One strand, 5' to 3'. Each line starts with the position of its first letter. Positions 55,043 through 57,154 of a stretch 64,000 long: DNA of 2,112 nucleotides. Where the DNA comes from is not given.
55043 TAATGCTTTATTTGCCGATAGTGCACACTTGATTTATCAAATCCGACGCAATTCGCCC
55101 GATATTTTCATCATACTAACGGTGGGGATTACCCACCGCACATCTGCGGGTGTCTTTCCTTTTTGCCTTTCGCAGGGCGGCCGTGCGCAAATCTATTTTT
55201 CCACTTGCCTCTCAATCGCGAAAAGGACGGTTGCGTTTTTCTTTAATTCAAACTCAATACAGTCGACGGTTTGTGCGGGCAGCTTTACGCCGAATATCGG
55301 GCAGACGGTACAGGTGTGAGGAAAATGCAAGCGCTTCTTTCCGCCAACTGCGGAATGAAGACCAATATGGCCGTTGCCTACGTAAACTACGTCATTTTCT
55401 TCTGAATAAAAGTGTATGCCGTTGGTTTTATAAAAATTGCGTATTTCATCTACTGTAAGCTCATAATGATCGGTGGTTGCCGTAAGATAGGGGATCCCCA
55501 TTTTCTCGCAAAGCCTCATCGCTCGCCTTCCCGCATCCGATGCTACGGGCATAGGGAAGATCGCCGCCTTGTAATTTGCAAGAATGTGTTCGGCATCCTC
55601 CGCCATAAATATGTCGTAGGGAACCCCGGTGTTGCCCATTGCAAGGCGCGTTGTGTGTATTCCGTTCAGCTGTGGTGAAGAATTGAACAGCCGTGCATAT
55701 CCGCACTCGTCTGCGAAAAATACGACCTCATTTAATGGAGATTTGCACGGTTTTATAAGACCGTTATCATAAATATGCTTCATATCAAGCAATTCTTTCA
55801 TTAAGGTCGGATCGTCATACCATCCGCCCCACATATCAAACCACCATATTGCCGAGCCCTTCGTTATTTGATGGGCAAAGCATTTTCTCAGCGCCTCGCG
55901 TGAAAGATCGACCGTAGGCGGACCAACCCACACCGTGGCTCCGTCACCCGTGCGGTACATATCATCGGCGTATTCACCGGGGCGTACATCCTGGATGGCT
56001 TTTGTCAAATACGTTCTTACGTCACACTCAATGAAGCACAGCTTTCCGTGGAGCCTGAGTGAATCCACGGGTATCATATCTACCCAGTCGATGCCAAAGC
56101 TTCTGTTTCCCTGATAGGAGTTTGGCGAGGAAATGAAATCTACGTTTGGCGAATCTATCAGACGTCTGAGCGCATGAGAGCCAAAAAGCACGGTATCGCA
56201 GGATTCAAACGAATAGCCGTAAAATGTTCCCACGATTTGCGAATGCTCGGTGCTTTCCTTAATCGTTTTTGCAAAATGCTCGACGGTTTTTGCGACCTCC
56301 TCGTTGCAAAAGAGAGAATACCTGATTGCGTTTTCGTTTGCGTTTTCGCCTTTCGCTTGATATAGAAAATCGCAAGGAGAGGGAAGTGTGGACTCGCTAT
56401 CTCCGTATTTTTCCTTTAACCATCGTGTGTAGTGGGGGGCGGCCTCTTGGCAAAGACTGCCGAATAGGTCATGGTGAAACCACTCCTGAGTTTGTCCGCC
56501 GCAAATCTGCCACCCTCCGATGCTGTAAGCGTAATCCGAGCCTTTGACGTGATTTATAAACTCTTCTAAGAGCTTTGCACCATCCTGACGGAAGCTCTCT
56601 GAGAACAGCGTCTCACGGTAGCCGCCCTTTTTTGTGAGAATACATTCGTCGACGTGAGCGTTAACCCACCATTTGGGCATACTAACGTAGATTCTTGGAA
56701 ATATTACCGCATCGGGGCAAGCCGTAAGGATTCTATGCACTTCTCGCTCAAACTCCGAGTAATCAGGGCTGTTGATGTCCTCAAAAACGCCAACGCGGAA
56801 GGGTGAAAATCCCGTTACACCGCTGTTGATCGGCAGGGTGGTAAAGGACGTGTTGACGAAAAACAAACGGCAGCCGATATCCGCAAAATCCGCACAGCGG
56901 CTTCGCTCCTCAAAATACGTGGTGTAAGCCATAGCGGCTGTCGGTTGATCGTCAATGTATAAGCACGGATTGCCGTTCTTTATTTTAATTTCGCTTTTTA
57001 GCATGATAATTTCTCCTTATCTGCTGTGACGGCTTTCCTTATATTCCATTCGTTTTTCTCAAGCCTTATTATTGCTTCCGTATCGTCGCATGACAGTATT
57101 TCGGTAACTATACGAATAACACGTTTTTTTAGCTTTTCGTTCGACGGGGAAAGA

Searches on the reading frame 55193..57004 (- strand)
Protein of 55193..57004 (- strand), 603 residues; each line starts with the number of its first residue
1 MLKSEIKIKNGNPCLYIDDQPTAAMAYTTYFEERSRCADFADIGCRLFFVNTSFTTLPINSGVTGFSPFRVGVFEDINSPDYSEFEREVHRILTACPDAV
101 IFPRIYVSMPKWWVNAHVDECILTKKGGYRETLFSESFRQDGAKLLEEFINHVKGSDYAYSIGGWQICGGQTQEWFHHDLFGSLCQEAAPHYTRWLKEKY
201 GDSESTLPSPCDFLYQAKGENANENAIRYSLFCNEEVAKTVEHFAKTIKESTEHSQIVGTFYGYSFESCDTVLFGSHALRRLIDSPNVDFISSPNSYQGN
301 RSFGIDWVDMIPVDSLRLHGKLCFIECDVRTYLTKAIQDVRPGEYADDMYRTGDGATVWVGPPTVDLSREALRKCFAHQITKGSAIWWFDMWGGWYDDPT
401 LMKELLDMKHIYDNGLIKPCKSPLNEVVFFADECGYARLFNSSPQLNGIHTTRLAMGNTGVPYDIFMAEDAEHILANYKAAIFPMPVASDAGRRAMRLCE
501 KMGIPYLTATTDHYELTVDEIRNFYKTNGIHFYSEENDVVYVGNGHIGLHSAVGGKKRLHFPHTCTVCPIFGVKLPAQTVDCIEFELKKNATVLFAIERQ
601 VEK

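Call 74: find_encoding_contigs(protein=window:55193-57004:-, flank=10000, max_places=4)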
Protein window:55193-57004:- (603 aa): no gene with exactly this product is on record in the collection.
